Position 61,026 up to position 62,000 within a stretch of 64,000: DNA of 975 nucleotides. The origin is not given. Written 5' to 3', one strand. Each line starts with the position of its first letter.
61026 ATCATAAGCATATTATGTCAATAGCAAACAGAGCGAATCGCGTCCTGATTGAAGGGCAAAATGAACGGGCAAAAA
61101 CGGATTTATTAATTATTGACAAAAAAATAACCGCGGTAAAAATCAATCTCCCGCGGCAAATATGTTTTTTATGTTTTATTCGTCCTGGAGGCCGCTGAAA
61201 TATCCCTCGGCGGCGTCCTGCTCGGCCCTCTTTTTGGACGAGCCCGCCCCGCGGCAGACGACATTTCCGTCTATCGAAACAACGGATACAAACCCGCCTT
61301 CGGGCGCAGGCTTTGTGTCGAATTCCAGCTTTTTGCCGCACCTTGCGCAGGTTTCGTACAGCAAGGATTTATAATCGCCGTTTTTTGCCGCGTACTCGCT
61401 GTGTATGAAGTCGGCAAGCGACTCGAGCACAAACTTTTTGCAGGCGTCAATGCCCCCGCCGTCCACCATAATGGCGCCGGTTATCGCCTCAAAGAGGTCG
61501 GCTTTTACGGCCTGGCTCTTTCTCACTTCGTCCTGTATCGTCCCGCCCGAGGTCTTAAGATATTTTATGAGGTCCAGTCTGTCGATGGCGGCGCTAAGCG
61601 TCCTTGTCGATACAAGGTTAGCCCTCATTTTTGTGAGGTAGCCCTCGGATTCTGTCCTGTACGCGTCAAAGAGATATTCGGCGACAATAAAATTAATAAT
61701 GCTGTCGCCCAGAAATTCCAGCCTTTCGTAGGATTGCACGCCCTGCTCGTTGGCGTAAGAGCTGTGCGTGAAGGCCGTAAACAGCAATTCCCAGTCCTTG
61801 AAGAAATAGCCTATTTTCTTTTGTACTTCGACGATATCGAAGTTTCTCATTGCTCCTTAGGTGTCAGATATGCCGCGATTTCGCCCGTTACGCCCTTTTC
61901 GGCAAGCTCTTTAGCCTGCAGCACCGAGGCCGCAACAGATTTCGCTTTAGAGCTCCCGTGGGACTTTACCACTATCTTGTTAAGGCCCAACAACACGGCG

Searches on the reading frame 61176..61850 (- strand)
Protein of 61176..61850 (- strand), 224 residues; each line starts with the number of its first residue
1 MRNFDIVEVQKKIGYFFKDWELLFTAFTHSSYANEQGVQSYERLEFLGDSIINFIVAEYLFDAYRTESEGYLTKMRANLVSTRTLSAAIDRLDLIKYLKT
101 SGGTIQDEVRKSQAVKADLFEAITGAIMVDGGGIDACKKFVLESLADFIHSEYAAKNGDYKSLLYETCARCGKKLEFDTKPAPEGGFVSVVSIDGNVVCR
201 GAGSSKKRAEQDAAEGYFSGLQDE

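Call 6: search_protein_families(library=pfam, proteins=[window:61176-61850:-])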
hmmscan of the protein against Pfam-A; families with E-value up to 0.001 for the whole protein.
window:61176-61850:- (224 aa): 4 families
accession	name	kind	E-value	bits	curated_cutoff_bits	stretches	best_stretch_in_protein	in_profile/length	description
PF14622.11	Ribonucleas_3_3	-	2.5e-28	99.3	35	1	21-145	3-124/128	Ribonuclease-III-like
PF00636.31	Ribonuclease_3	-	4.6e-22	79.2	27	1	42-132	1-102/102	Ribonuclease III domain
PF00035.32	dsrm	-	2e-10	41.5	23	1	160-215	1-60/66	Double-stranded RNA binding motif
PF22935.1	RM44_endonuclase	-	0.00047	20.7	27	0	20-127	20-139/139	Large ribosomal subunit protein mL44, endonuclease domain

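Call 7: find_related_loci(query=window:61176-61850:-, collection=genome_contigs, flank=10000)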
Query window:61176-61850:- (224 aa) in genome_contigs; peptide patterns used: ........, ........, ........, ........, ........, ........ (x = any residue, [..] = any of these).
80 stretches matched a pattern, but none encodes a relative of the query by tblastn (E <= 1e-3).

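Call 11: find_homologous_proteins(query=window:61176-61850:-)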
Query window:61176-61850:- (224 aa): 7914 proteins with E <= 0.001 among 8000 candidates; the best 120 are listed.
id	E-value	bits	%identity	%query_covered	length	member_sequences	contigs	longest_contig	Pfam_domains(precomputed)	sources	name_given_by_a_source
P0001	1.8e-142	490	100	100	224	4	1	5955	PF00636.32,PF14622.12,PF00035.33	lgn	-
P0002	1.9e-90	320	67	98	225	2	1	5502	PF00636.32,PF14622.12,PF00035.33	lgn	-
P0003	8.8e-88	311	66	99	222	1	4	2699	PF00636.32,PF14622.12,PF00035.33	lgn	-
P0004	5.2e-78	280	63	98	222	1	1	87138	PF00636.32,PF14622.12,PF00035.33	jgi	-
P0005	2.4e-76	274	60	98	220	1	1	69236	PF00636.32,PF14622.12,PF00035.33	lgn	-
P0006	6.2e-75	270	61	98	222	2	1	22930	PF00636.32,PF22935.2,PF14622.12,PF00035.33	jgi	jgi:ribonuclease-3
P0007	6.0e-71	256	55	100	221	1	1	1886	PF00636.32,PF14622.12,PF00035.33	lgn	-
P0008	9.9e-71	256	57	96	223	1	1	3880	PF00636.32,PF14622.12,PF00035.33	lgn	-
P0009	1.1e-69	252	53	100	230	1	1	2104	PF00636.32,PF14622.12,PF00035.33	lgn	-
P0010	5.0e-69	250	55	98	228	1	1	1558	PF00636.32,PF14622.12,PF00035.33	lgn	-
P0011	1.9e-63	232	55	96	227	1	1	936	PF00636.32,PF14622.12,PF00035.33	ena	-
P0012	1.5e-54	203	49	94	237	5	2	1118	PF00636.32,PF22935.2,PF14622.12,PF00035.33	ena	-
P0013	2.3e-52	196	48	94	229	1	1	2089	PF00636.32,PF14622.12,PF00035.33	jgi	jgi:ribonuclease-3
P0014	2.5e-52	196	47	96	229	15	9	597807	PF00636.32,PF14622.12,PF00035.33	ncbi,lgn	-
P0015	4.3e-52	195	46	96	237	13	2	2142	PF00636.32,PF22935.2,PF14622.12,PF00035.33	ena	-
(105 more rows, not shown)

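Call 12: find_encoding_contigs(protein=P0004, flank=10000, max_places=2)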
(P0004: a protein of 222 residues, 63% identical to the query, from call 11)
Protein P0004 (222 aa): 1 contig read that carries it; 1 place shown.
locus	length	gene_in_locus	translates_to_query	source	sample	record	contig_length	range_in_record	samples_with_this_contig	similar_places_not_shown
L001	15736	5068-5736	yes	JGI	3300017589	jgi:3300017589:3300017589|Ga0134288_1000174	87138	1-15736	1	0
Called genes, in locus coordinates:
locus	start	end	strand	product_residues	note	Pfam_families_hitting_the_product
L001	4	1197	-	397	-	PF05636:HIGH_NTase1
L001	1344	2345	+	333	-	PF01515:PTA_PTB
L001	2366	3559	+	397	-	PF00871:Acetate_kinase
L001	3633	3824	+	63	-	PF01783:Ribosomal_L32p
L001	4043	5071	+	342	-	PF02504:FA_synthesis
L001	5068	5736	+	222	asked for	PF14622:Ribonucleas_3_3, PF00636:Ribonuclease_3, PF00035:dsrm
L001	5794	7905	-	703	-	-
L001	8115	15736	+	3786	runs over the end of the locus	PF09479:Flg_new, PF18998:Flg_new_2 (faint), PF09479:Flg_new, PF13306:LRR_5, PF13855:LRR_8 (faint), PF13306:LRR_5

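Call 13: find_encoding_contigs(protein=P0005, flank=10000, max_places=2)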
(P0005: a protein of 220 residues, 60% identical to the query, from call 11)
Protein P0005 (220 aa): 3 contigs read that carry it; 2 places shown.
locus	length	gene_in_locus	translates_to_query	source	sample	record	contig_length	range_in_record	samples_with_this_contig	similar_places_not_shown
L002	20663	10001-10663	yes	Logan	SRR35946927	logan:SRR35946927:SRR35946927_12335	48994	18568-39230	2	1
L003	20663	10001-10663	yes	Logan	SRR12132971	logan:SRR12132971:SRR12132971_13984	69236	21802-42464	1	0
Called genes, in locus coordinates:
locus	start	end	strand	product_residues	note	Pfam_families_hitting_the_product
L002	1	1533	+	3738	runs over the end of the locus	PF18887:MBG_3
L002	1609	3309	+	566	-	-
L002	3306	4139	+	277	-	-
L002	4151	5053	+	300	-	-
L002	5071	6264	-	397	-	PF05636:HIGH_NTase1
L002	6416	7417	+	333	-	PF01515:PTA_PTB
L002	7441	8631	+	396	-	PF00871:Acetate_kinase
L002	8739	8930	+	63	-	PF01783:Ribosomal_L32p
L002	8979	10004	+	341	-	PF02504:FA_synthesis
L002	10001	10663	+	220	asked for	PF14622:Ribonucleas_3_3, PF00636:Ribonuclease_3, PF00035:dsrm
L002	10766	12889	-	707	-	-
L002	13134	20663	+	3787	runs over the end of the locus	PF09479:Flg_new, PF18998:Flg_new_2 (faint), PF09479:Flg_new, PF13306:LRR_5, PF13855:LRR_8 (faint), PF13306:LRR_5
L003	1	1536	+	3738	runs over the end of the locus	PF18887:MBG_3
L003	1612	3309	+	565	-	-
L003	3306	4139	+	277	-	-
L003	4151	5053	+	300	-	-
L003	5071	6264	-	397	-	PF05636:HIGH_NTase1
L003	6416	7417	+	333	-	PF01515:PTA_PTB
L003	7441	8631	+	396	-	PF00871:Acetate_kinase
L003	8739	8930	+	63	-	PF01783:Ribosomal_L32p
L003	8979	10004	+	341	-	PF02504:FA_synthesis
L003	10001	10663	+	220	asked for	PF14622:Ribonucleas_3_3, PF00636:Ribonuclease_3, PF00035:dsrm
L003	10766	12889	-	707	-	-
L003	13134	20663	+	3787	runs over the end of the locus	PF09479:Flg_new, PF18998:Flg_new_2 (faint), PF09479:Flg_new, PF13306:LRR_5, PF13855:LRR_8 (faint), PF13306:LRR_5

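Call 14: find_encoding_contigs(protein=P0006, flank=10000, max_places=2)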
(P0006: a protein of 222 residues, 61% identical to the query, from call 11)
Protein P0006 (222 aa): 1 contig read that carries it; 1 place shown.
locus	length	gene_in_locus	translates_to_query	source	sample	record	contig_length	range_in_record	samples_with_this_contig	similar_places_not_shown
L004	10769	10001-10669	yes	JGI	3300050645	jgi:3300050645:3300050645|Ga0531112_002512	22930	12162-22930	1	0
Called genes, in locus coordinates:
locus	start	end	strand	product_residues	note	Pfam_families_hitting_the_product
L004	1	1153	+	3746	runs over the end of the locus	PF18887:MBG_3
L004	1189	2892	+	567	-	-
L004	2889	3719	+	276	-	-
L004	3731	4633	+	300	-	-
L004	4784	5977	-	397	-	PF05636:HIGH_NTase1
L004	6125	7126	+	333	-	PF01515:PTA_PTB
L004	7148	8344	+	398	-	PF00871:Acetate_kinase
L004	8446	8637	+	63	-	PF01783:Ribosomal_L32p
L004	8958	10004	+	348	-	PF02504:FA_synthesis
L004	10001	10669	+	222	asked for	PF22935:RM44_endonuclase (faint), PF14622:Ribonucleas_3_3, PF00636:Ribonuclease_3, PF00035:dsrm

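Call 24: find_encoding_contigs(protein=P0014, flank=10000, max_places=2)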
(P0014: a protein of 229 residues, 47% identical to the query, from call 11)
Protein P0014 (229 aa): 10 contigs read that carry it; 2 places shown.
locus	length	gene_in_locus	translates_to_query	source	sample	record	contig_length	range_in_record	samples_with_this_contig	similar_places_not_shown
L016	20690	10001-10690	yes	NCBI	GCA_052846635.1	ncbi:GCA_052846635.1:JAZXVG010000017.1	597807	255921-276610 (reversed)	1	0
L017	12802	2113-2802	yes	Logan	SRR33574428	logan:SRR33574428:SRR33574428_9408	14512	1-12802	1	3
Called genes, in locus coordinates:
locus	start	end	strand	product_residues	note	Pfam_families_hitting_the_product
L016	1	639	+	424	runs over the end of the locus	PF00501:AMP-binding, PF14535:AMP-binding_C_2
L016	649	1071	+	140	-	PF01842:ACT (faint), PF19571:ACT_8, PF13840:ACT_7 (faint), PF22468:ACT_9 (faint), PF22629:ACT_AHAS_ss (faint)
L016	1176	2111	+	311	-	PF01168:Ala_racemase_N, PF00842:Ala_racemase_C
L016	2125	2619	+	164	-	PF01812:5-FTHF_cyc-lig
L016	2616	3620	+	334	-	PF03602:Cons_hypoth95, PF05175:MTS, PF13649:Methyltransf_25 (faint), PF01467:CTP_transf_like, PF08218:Citrate_ly_lig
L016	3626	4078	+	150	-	-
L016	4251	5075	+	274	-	-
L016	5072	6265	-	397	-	PF05636:HIGH_NTase1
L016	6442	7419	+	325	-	PF01515:PTA_PTB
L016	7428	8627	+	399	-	PF00871:Acetate_kinase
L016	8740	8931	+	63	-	PF01783:Ribosomal_L32p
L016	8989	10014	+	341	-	PF02504:FA_synthesis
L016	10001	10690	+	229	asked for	PF14622:Ribonucleas_3_3, PF00636:Ribonuclease_3, PF00035:dsrm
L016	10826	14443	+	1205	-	PF02463:SMC_N, PF13304:AAA_21 (weak), PF13476:AAA_23, PF06470:SMC_hinge, PF02463:SMC_N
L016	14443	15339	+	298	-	PF02881:SRP54_N, PF06414:Zeta_toxin (weak), PF00448:SRP54, PF13604:AAA_30 (weak)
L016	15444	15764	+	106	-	PF04297:UPF0122, PF04545:Sigma70_r4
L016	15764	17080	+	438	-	PF02881:SRP54_N, PF06414:Zeta_toxin (faint), PF00448:SRP54, PF01656:CbiA (weak), PF02492:cobW (faint), PF13401:AAA_22 (faint), PF02978:SRP_SPB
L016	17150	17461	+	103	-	PF00886:Ribosomal_S16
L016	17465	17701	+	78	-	PF13083:KH_KhpA-B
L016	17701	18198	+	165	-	PF01782:RimM, PF24986:PRC_RimM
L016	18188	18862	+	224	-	PF01746:tRNA_m1G_MT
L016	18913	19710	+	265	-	PF03193:RsgA_GTPase (faint), PF01926:MMR_HSR1, PF02421:FeoB_N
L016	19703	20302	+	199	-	PF01351:RNase_HII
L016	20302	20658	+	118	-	PF02021:UPF0102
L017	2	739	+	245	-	?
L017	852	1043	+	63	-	PF01783:Ribosomal_L32p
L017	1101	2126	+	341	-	PF02504:FA_synthesis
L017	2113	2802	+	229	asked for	PF14622:Ribonucleas_3_3, PF00636:Ribonuclease_3, PF00035:dsrm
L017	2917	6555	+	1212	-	PF02463:SMC_N, PF13304:AAA_21 (weak), PF13476:AAA_23, PF13555:AAA_29 (weak), PF06470:SMC_hinge, PF02463:SMC_N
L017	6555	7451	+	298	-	PF02881:SRP54_N, PF06414:Zeta_toxin (weak), PF00448:SRP54, PF13604:AAA_30 (weak)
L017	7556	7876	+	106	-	PF04297:UPF0122, PF04545:Sigma70_r4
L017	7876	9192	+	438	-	PF02881:SRP54_N, PF06414:Zeta_toxin (faint), PF00448:SRP54, PF01656:CbiA (weak), PF02492:cobW (faint), PF13401:AAA_22 (faint), PF02978:SRP_SPB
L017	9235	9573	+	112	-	PF00886:Ribosomal_S16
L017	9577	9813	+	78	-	PF13083:KH_KhpA-B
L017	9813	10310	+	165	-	PF01782:RimM, PF24986:PRC_RimM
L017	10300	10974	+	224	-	PF01746:tRNA_m1G_MT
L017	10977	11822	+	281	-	PF03193:RsgA_GTPase (faint), PF01926:MMR_HSR1, PF02421:FeoB_N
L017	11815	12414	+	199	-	PF01351:RNase_HII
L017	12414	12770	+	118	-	PF02021:UPF0102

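Call 48: search_protein_families(library=pfam, proteins=[L001:5794-7905:-], max_evalue=1)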
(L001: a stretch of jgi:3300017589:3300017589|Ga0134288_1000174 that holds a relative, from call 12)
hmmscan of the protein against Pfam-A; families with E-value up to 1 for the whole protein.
L001:5794-7905:- (703 aa): 0 families

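Call 54: find_encoding_contigs(protein=P0002, flank=10000, max_places=2)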
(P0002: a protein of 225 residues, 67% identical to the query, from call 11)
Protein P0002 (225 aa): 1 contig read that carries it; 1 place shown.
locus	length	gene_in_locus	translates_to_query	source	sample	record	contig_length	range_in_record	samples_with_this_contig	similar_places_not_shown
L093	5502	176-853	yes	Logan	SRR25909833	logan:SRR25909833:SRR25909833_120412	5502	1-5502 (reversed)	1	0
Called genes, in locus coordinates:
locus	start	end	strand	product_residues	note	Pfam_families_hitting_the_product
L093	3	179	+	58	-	?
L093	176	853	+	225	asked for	PF14622:Ribonucleas_3_3, PF00636:Ribonuclease_3, PF00035:dsrm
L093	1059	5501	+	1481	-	?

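Call 62: search_protein_families(library=ncbifam, proteins=[L001:5794-7905:-], max_evalue=0.001)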
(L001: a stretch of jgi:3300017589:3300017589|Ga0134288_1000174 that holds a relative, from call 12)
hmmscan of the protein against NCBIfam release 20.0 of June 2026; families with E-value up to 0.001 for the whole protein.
L001:5794-7905:- (703 aa): 0 families

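Call 63: find_encoding_contigs(protein=P0008, flank=10000, max_places=2)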
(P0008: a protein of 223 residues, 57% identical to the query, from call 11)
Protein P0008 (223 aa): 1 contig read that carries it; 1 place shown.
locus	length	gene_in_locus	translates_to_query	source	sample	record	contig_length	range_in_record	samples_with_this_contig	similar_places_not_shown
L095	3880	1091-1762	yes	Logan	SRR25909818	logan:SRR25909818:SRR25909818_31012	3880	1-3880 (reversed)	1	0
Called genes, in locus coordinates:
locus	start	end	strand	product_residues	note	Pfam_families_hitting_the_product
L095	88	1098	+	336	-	PF02504:FA_synthesis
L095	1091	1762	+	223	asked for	PF14622:Ribonucleas_3_3, PF00636:Ribonuclease_3, PF00035:dsrm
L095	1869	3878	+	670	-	?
